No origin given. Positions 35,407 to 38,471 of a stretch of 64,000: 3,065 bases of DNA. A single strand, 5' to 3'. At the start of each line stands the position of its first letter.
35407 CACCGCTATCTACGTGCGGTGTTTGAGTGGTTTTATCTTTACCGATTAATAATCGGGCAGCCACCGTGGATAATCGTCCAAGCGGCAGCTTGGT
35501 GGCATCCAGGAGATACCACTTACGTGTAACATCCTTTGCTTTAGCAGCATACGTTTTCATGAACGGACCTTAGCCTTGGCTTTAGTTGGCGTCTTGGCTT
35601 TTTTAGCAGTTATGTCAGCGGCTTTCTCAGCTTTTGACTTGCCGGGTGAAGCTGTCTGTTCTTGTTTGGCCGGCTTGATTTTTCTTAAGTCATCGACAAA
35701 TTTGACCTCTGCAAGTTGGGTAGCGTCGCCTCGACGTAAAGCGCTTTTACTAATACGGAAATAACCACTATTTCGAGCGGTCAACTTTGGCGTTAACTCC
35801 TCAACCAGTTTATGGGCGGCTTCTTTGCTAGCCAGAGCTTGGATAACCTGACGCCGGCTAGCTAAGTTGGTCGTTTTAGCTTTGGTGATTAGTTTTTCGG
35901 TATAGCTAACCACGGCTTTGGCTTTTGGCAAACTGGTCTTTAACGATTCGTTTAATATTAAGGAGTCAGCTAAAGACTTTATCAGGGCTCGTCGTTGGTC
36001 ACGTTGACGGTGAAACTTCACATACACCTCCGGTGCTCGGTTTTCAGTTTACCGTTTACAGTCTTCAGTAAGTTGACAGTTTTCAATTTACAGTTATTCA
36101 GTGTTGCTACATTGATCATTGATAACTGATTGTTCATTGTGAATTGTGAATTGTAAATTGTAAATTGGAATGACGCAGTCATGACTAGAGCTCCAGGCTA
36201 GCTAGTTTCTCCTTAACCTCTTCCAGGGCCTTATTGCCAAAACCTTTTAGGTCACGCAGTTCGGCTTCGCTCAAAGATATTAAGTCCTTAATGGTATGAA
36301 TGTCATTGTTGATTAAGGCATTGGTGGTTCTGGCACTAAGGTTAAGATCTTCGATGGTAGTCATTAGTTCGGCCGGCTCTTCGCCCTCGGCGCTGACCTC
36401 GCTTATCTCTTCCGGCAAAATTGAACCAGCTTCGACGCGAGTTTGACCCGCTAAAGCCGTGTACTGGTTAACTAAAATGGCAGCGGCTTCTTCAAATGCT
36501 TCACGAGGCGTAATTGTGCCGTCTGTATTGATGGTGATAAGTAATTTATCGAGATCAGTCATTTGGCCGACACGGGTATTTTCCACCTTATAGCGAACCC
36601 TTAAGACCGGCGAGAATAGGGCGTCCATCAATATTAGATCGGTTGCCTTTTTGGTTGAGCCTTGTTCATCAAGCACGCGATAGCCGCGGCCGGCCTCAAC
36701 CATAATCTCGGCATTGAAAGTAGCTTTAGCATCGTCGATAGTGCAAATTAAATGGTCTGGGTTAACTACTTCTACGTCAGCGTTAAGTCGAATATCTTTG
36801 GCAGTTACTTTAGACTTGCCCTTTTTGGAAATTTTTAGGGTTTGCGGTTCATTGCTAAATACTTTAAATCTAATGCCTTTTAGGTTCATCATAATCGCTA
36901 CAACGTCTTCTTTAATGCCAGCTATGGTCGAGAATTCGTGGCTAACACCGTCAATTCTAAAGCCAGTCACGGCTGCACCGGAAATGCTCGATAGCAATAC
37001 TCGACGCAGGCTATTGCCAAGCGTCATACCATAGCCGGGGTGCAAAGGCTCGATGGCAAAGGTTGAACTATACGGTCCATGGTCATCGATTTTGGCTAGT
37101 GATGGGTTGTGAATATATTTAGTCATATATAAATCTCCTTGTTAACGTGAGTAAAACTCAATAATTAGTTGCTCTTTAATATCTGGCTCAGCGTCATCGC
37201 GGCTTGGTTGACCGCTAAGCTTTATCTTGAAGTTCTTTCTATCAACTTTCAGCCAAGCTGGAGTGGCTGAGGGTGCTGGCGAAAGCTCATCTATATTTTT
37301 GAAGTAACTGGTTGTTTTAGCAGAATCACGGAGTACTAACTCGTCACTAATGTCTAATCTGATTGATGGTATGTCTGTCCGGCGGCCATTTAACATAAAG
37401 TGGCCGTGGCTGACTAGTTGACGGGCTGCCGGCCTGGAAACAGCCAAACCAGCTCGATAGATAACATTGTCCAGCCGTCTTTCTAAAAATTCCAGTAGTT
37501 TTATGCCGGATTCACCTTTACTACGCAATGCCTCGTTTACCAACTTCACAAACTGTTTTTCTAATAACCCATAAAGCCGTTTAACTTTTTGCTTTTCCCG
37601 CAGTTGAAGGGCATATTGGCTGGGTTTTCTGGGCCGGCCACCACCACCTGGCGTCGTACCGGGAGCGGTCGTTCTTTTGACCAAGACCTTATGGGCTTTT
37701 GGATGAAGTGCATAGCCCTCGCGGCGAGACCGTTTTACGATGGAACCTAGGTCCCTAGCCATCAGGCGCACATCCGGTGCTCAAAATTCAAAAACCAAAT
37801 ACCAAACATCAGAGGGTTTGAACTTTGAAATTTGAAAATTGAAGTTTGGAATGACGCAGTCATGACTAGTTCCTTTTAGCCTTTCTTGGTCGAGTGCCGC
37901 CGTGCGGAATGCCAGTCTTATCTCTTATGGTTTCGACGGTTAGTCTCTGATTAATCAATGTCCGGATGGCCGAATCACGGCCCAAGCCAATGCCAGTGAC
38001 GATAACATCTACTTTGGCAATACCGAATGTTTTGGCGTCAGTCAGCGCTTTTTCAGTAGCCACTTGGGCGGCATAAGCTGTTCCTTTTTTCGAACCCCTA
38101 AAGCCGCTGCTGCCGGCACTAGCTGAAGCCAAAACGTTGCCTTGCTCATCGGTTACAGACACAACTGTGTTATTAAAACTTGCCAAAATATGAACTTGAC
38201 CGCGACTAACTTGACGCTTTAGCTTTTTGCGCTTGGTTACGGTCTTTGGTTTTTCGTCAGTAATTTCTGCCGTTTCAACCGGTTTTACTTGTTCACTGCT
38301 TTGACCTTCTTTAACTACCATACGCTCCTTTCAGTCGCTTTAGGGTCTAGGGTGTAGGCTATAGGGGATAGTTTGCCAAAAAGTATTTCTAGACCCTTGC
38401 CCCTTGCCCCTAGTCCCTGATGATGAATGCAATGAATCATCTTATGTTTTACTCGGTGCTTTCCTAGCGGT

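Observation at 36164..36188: Stop codons of rpoA, rpsK, rpsH and rpsC embedded in a conserved palindrome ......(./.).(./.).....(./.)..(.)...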

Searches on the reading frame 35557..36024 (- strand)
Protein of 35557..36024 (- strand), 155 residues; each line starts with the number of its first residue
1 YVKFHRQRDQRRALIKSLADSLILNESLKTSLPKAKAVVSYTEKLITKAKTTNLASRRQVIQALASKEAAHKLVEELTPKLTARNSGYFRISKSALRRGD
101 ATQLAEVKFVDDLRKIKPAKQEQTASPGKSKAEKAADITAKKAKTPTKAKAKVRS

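Call 45: search_protein_families(library=ncbifam, proteins=[window:35557-36024:-], max_evalue=0.01)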
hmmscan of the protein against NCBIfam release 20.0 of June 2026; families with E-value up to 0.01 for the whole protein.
window:35557-36024:- (155 aa): 2 families
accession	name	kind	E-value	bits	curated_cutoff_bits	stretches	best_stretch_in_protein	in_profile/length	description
TIGR00059.1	L17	equivalog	8.1e-28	97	70.05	1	3-111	4-112/112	50S ribosomal protein L17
NF051448.1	50S_L17_sunset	exception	1.4e-26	93.6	280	1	11-149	17-154/229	50S ribosomal protein L17, sunset domain variant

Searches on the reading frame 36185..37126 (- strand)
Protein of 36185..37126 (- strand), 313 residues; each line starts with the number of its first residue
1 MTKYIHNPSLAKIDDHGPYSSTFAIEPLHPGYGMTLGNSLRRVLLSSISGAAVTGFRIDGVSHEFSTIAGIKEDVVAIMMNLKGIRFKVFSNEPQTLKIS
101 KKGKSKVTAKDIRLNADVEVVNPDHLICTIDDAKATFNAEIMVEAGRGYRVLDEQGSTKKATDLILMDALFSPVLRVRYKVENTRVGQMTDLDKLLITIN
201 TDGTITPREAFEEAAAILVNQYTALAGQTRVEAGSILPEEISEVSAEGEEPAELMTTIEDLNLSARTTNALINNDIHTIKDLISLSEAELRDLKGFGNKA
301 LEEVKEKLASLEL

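Call 45: search_protein_families(library=ncbifam, proteins=[window:36185-37126:-], max_evalue=0.01)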
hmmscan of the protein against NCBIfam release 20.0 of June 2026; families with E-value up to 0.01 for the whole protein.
window:36185-37126:- (313 aa): 13 families
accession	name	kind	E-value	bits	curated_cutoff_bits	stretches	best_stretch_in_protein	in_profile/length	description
NF003519.0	PRK05182.2-5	equivalog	2.9e-103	345.2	277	1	15-312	16-311/320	DNA-directed RNA polymerase subunit alpha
TIGR02027.1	rpoA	equivalog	3.8e-98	328.3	227.8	1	21-313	2-293/298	DNA-directed RNA polymerase subunit alpha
NF003513.0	PRK05182.1-2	equivalog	2.7e-94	315.9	302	1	17-313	23-313/338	DNA-directed RNA polymerase subunit alpha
NF003516.0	PRK05182.2-2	equivalog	2.3e-89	299.7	353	1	14-309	15-300/315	DNA-directed RNA polymerase subunit alpha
NF003514.0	PRK05182.1-4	equivalog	5.6e-88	294.8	434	1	19-313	17-306/338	DNA-directed RNA polymerase subunit alpha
NF003515.0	PRK05182.2-1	equivalog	1.7e-86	290.4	406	1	6-313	5-308/314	DNA-directed RNA polymerase subunit alpha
NF003517.0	PRK05182.2-3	equivalog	6.6e-81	271.9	356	1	8-312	11-315/344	DNA-directed RNA polymerase subunit alpha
NF003518.0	PRK05182.2-4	equivalog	1.8e-74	250.8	523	1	6-313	5-306/312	DNA-directed RNA polymerase subunit alpha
NF011498.0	PRK14906.1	equivalog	3.7e-06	24.5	1437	1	250-310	1308-1367/1459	DNA-directed RNA polymerase subunit beta'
NF033442.0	BREX_PglW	equivalog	4.3e-06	24.7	990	1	243-311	785-853/1391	BREX system serine/threonine kinase PglW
NF001988.0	PRK00783.1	equivalog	0.0006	19.6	153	0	181-228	213-260/266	DNA-directed RNA polymerase subunit D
NF005841.0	PRK07758.1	equivalog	0.0011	19.2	115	1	262-308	41-87/95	hypothetical protein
NF002233.0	PRK01146.1-1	equivalog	0.0047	16.8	79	0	193-215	51-73/92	DNA-directed RNA polymerase subunit L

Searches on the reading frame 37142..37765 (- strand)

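Call 45: search_protein_families(library=ncbifam, proteins=[window:37142-37765:-], max_evalue=0.01)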
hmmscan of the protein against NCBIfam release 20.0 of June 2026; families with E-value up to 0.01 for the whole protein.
window:37142-37765:- (207 aa): 5 families
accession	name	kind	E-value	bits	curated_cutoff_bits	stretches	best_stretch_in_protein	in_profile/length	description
NF003717.0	PRK05327.1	equivalog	6.1e-65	218.9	116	1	2-207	1-202/202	30S ribosomal protein S4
TIGR01017.1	rpsD_bact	equivalog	3.3e-60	203.2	177.2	1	5-207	2-200/200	30S ribosomal protein S4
NF003139.0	PRK04051.1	equivalog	1.3e-14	54.5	138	1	90-144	97-151/179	30S ribosomal protein S4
TIGR01018.1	uS4_arch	equivalog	5.6e-11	42.6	82.25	1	87-135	95-143/162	30S ribosomal protein S4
TIGR00478.1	tly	subfamily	0.004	16.5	185.8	1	97-147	1-51/228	TlyA family rRNA (cytidine-2'-O)-methyltransferase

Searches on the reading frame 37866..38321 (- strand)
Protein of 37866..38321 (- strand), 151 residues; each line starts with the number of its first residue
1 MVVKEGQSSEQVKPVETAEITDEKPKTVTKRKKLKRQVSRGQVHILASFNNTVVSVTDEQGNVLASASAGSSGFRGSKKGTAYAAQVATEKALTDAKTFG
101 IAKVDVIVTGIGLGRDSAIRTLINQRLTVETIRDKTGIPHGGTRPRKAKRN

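Call 45: search_protein_families(library=ncbifam, proteins=[window:37866-38321:-], max_evalue=0.01)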
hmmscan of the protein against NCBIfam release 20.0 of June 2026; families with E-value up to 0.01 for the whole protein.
window:37866-38321:- (151 aa): 4 families
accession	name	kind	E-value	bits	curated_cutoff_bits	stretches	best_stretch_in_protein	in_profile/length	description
TIGR03632.1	uS11_bact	equivalog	1.8e-45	154.2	154.5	1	32-147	1-116/117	30S ribosomal protein S11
NF003698.1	PRK05309.1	equivalog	2.1e-45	154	111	1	31-150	1-120/120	30S ribosomal protein S11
NF007176.0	PRK09607.1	equivalog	9.8e-15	54.9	182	1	36-150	5-128/132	30S ribosomal protein S11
TIGR03628.1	arch_S11P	equivalog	3.5e-12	46.9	182.35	1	41-145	3-116/117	30S ribosomal protein S11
